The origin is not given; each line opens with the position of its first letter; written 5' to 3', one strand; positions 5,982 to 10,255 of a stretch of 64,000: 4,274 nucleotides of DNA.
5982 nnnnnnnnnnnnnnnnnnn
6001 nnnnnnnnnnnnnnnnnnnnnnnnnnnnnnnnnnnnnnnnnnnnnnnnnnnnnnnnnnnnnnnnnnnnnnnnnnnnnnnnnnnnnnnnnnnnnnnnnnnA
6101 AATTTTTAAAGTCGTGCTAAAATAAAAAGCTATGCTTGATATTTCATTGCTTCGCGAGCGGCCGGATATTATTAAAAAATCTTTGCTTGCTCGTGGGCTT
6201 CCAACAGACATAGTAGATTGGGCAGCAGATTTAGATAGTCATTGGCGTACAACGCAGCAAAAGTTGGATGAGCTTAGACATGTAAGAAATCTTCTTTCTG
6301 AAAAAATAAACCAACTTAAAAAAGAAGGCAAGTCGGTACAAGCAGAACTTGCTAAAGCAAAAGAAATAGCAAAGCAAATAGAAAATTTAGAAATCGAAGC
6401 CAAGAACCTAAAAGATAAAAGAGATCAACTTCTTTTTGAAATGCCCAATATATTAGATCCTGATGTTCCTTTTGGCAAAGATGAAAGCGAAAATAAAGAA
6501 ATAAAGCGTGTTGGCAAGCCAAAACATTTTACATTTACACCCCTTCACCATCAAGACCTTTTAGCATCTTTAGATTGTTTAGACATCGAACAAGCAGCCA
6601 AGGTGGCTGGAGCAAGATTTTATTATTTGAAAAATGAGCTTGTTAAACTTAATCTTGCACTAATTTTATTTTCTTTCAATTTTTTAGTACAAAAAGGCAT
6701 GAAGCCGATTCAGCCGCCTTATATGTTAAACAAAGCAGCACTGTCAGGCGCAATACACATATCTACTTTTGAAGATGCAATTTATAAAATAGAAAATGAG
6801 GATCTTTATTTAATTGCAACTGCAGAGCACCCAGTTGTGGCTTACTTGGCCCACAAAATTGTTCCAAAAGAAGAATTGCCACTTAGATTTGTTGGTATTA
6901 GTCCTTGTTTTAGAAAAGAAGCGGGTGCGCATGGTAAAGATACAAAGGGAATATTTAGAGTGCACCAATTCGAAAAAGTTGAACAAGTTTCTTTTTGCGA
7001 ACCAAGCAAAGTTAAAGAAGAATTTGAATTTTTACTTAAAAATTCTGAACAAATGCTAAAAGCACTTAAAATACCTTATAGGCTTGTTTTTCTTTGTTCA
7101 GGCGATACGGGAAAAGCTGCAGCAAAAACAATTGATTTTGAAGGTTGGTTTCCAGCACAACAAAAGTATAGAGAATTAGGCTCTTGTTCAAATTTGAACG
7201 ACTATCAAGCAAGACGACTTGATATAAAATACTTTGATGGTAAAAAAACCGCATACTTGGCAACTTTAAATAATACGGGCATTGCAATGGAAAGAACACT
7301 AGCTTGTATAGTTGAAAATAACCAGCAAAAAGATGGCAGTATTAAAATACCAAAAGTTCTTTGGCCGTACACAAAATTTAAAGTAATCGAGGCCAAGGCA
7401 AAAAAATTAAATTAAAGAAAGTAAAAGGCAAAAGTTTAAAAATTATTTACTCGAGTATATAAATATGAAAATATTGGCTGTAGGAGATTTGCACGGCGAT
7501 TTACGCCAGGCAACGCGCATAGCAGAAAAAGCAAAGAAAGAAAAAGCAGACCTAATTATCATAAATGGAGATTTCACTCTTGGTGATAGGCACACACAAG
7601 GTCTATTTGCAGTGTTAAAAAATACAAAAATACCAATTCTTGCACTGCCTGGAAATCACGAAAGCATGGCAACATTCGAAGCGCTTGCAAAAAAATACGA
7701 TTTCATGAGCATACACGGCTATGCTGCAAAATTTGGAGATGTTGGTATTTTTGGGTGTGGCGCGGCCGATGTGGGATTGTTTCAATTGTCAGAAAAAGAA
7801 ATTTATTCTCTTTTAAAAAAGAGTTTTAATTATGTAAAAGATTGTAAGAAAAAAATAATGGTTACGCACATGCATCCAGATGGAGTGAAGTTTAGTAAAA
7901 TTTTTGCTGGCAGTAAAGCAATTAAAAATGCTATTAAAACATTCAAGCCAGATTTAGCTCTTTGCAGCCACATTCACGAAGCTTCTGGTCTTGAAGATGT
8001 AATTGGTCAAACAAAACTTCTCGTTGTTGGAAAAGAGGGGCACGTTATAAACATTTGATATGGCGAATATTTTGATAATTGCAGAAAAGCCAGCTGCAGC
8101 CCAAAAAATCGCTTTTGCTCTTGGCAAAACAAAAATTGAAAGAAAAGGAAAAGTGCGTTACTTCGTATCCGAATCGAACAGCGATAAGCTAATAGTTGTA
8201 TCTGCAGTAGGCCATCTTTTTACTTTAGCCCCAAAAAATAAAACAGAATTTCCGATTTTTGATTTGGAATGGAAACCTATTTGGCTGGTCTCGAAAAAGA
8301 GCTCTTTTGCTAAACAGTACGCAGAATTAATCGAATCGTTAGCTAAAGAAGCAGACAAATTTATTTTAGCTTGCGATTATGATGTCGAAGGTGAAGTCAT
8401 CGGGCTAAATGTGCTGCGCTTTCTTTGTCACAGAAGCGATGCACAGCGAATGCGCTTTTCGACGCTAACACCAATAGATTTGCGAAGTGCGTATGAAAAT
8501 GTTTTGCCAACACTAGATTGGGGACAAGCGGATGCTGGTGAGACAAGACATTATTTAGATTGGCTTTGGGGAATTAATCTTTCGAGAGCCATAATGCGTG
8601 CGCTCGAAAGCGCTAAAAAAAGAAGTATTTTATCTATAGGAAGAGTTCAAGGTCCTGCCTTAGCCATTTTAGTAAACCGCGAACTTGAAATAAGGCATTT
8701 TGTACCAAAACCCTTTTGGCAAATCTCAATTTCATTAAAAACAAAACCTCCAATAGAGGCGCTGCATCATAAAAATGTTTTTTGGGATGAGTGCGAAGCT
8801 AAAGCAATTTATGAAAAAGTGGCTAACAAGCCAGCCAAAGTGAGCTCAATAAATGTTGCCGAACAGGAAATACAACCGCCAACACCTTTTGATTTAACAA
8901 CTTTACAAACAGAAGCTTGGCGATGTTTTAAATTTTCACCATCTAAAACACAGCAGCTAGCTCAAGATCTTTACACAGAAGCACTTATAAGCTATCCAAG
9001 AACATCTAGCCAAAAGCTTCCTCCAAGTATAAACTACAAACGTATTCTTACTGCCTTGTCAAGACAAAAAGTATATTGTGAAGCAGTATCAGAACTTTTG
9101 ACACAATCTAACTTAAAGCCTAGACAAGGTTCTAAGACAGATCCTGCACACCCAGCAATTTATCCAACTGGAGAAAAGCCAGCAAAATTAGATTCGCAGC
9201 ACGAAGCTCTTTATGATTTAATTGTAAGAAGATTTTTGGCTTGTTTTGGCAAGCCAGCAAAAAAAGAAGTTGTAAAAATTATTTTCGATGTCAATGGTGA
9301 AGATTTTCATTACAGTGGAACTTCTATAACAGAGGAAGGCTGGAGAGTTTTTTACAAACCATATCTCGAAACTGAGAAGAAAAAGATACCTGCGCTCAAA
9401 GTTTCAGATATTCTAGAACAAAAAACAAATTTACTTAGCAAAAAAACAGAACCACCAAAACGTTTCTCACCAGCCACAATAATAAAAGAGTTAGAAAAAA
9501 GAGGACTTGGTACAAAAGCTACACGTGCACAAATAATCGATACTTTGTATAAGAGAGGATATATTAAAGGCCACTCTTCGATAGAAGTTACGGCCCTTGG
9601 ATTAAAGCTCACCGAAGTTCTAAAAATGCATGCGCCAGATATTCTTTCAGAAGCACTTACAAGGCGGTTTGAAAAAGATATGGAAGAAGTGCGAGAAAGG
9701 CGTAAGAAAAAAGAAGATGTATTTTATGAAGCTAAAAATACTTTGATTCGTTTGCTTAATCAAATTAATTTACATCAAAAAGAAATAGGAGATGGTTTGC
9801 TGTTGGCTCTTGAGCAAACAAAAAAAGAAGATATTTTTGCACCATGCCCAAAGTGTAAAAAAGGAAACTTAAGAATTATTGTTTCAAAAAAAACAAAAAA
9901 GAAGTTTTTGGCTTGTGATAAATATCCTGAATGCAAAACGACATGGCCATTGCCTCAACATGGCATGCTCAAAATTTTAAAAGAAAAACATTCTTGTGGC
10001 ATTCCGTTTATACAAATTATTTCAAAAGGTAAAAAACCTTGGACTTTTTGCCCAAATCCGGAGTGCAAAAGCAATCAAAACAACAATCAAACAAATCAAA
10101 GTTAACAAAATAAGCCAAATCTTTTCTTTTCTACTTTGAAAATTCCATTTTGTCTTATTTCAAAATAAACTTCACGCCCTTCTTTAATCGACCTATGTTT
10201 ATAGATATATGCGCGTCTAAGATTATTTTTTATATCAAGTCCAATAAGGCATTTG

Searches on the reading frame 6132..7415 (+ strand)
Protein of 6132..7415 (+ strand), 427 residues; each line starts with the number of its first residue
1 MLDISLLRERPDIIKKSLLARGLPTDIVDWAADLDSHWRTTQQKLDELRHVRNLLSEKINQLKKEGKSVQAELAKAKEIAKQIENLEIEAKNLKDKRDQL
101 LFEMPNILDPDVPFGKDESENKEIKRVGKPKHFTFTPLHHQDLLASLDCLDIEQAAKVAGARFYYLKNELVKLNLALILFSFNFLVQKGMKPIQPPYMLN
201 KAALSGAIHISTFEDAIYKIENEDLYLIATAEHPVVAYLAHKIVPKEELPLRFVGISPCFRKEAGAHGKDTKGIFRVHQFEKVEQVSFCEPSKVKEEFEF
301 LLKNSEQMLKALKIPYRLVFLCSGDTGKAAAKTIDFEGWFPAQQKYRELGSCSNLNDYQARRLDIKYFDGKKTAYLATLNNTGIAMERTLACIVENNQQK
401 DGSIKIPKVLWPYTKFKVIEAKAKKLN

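Call 66: search_protein_families(library=pfam, proteins=[window:6132-7415:+], max_evalue=0.0001)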
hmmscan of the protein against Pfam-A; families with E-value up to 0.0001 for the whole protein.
window:6132-7415:+ (427 aa): 2 families
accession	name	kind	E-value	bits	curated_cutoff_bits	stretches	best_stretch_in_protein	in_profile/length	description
PF00587.30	tRNA-synt_2b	-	1.9e-42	145.8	29.3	1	220-397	5-179/179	tRNA synthetase class II core domain (G, H, P, S and T)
PF02403.27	Seryl_tRNA_N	-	1.2e-23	83.9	28.2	1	1-107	1-107/108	Seryl-tRNA synthetase N-terminal domain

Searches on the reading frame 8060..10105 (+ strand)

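Call 66: search_protein_families(library=pfam, proteins=[window:8060-10105:+], max_evalue=0.0001)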
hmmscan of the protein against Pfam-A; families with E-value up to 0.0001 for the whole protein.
window:8060-10105:+ (681 aa): 3 families
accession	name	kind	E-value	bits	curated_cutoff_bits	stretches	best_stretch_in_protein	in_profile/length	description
PF01131.25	Topoisom_bac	-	3.4e-122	408.8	35.1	1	154-554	4-409/411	DNA topoisomerase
PF01751.28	Toprim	-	1.8e-12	47.7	23.1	1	5-134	2-94/96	Toprim domain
PF01396.24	Zn_ribbon_Top1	-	3.9e-08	33.4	32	1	596-633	4-38/39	Topoisomerase DNA binding C4 zinc finger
